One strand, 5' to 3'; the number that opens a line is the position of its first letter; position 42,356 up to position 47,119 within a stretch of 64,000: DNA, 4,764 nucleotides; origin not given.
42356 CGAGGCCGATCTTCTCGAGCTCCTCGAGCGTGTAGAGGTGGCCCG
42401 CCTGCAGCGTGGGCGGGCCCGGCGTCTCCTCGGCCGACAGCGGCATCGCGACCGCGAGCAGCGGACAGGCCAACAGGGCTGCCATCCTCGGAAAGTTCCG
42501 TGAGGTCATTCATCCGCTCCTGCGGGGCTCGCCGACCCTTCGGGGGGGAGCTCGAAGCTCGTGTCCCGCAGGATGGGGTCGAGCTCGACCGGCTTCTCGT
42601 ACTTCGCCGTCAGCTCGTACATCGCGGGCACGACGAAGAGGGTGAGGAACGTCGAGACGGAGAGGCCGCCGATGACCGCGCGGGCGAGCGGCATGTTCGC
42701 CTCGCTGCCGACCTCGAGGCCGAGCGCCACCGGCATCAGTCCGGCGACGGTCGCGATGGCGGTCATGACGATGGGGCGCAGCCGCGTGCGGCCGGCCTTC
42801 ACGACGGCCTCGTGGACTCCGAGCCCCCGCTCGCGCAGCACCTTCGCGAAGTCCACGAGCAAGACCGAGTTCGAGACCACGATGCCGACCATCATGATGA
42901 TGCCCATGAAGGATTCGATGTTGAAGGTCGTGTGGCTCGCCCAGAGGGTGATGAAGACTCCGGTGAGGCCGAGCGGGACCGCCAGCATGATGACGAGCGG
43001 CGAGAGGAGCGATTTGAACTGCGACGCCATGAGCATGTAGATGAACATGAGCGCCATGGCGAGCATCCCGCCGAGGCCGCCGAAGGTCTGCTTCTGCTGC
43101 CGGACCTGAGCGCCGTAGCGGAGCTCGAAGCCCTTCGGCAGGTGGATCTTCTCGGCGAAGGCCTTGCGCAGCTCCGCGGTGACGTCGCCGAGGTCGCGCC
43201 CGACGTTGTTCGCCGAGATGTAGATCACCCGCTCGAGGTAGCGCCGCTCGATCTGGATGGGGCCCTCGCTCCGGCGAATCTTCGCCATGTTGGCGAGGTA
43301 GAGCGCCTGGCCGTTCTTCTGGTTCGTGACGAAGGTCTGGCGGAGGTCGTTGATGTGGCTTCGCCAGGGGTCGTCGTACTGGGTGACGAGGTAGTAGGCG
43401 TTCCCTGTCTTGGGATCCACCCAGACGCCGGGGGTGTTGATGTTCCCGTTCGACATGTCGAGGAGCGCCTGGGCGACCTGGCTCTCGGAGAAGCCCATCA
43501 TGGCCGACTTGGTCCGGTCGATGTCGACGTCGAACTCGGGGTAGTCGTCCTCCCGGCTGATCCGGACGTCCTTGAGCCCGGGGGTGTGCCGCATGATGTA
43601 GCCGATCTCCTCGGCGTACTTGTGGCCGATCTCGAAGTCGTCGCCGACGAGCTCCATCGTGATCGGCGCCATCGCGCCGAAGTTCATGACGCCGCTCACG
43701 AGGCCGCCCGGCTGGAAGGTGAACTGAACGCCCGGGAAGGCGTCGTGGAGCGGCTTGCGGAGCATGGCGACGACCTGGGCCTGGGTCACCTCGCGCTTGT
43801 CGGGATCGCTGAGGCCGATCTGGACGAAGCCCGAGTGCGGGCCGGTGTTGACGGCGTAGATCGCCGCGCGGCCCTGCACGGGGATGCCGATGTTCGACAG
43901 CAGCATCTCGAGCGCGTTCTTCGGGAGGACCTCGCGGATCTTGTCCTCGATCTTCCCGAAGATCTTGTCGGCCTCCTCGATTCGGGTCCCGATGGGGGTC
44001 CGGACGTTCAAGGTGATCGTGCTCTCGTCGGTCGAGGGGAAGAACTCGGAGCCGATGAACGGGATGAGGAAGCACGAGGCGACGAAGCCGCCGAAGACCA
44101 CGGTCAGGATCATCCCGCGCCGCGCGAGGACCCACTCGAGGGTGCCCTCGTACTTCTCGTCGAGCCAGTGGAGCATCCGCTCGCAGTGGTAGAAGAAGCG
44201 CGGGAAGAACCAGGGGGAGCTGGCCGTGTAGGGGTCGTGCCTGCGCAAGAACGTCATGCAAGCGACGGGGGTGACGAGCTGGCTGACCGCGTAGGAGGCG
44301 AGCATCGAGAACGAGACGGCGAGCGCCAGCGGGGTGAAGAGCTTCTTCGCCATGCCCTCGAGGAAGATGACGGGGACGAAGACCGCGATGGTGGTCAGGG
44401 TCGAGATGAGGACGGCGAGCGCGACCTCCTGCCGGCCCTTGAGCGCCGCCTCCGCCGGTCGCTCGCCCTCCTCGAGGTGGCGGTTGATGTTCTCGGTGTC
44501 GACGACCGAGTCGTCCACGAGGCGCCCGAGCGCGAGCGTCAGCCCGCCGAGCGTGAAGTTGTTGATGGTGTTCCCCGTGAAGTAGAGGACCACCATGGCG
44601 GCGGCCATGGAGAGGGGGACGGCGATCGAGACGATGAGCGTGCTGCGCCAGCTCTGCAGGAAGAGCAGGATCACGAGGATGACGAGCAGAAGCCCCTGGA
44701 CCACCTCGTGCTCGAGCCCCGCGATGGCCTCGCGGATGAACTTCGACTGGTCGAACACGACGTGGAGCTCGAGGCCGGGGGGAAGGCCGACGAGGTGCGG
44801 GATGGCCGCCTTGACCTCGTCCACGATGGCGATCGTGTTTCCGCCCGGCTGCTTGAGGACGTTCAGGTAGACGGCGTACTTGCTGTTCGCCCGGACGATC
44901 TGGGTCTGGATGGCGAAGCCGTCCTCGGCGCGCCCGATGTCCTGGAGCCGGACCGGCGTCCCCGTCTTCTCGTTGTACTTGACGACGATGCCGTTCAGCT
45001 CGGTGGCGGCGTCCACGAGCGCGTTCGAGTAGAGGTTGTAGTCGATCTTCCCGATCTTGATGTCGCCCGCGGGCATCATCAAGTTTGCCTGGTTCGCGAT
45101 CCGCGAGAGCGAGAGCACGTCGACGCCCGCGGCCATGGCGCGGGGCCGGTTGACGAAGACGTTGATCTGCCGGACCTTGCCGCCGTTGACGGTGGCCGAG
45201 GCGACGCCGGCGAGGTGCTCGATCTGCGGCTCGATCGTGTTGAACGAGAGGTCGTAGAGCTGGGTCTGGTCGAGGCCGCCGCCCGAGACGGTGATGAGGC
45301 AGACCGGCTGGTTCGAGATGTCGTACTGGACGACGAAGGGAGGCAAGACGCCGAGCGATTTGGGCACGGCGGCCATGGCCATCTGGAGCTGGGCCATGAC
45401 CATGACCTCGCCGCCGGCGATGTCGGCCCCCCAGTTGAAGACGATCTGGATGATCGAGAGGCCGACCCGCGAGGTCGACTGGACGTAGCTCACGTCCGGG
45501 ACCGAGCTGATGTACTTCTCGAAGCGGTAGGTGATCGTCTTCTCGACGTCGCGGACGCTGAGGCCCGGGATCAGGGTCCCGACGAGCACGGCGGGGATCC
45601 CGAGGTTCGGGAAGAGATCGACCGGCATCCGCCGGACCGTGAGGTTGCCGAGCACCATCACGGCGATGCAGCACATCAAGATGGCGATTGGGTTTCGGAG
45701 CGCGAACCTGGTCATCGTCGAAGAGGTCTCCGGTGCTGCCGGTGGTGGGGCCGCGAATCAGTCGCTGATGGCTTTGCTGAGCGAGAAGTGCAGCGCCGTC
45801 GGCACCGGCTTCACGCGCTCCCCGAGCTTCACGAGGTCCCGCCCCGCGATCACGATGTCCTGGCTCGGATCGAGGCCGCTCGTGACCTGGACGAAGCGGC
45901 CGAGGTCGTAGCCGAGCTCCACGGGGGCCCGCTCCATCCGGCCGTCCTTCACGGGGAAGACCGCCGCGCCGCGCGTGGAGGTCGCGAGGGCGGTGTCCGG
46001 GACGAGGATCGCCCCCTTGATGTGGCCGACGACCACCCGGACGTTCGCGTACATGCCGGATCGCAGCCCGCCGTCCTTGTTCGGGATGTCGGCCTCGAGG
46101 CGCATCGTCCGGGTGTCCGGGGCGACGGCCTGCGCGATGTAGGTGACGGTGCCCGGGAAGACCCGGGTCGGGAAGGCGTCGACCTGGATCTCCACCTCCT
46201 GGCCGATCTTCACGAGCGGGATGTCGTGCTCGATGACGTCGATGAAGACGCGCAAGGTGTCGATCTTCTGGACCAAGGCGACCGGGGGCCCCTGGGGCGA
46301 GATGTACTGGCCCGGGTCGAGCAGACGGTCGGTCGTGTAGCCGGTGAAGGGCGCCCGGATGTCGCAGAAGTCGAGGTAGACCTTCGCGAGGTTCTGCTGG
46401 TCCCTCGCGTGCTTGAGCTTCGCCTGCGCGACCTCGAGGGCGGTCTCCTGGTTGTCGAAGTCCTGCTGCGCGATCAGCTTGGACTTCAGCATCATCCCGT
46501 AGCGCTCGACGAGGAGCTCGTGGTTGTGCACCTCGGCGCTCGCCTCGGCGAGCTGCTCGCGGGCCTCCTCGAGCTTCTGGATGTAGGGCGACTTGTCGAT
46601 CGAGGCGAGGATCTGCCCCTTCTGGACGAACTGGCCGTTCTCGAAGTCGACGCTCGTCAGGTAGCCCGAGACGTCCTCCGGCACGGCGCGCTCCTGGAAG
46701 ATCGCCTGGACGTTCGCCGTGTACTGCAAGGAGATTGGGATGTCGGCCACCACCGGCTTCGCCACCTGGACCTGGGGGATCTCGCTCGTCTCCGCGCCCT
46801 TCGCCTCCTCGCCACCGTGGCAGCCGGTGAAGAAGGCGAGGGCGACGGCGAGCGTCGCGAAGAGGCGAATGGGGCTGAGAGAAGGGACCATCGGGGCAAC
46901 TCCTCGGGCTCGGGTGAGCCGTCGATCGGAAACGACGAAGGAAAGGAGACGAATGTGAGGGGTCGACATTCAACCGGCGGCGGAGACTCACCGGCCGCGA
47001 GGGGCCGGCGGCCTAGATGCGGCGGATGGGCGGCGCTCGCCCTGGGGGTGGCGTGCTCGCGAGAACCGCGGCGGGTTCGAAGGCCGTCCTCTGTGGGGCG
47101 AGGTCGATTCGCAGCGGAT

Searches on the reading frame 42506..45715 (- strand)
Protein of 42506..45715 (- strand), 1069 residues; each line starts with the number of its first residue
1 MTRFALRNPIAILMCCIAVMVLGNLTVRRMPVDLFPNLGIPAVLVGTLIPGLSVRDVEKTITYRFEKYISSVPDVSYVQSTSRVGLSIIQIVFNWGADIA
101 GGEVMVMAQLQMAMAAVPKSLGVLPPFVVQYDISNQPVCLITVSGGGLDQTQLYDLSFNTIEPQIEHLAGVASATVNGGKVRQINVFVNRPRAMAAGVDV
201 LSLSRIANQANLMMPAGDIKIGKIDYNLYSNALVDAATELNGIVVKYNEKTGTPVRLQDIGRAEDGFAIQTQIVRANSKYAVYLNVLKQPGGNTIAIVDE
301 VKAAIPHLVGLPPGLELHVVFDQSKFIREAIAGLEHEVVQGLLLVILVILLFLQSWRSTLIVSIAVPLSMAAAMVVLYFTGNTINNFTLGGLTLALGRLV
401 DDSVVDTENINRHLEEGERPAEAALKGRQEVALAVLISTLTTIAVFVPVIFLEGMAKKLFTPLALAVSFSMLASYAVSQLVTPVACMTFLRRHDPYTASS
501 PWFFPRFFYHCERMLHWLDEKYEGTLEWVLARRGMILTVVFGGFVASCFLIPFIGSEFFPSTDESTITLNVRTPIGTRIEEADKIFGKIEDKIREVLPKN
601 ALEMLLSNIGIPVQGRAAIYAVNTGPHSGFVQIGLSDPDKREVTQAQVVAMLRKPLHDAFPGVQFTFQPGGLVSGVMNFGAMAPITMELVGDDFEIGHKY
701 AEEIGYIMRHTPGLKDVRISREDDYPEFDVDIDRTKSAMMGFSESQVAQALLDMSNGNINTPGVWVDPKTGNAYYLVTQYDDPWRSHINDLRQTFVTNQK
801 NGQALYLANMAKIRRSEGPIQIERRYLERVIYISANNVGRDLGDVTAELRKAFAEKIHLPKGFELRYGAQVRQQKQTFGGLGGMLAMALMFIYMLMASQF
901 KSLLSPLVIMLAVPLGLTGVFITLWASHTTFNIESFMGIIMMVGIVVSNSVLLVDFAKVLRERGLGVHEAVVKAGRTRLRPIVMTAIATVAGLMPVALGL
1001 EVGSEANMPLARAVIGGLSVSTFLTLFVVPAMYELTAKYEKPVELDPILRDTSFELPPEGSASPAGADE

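Call 65: search_protein_families(library=pfam, proteins=[window:42506-45715:-], max_evalue=0.0001)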
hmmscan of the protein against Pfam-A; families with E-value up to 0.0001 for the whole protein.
window:42506-45715:- (1069 aa): 1 family
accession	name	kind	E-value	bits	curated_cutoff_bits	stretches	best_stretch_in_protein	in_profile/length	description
PF00873.25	ACR_tran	-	7.2e-233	775.9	28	1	1-1035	1-1019/1021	AcrB/AcrD/AcrF family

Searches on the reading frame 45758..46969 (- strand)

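Call 65: search_protein_families(library=pfam, proteins=[window:45758-46969:-], max_evalue=0.0001)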
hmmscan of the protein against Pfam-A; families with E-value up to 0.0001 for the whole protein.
window:45758-46969:- (403 aa): 3 families
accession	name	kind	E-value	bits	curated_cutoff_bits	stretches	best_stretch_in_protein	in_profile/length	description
PF16576.10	HlyD_D23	-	7.2e-29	101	30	1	95-308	21-214/214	Barrel-sandwich domain of CusB or HlyD membrane-fusion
PF13437.12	HlyD_3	-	1.9e-17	64.4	22.2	1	204-304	2-105/106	HlyD family secretion protein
PF13533.13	Biotin_lipoyl_2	-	6.6e-06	26.3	29.8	1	99-125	6-32/32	Biotin-lipoyl like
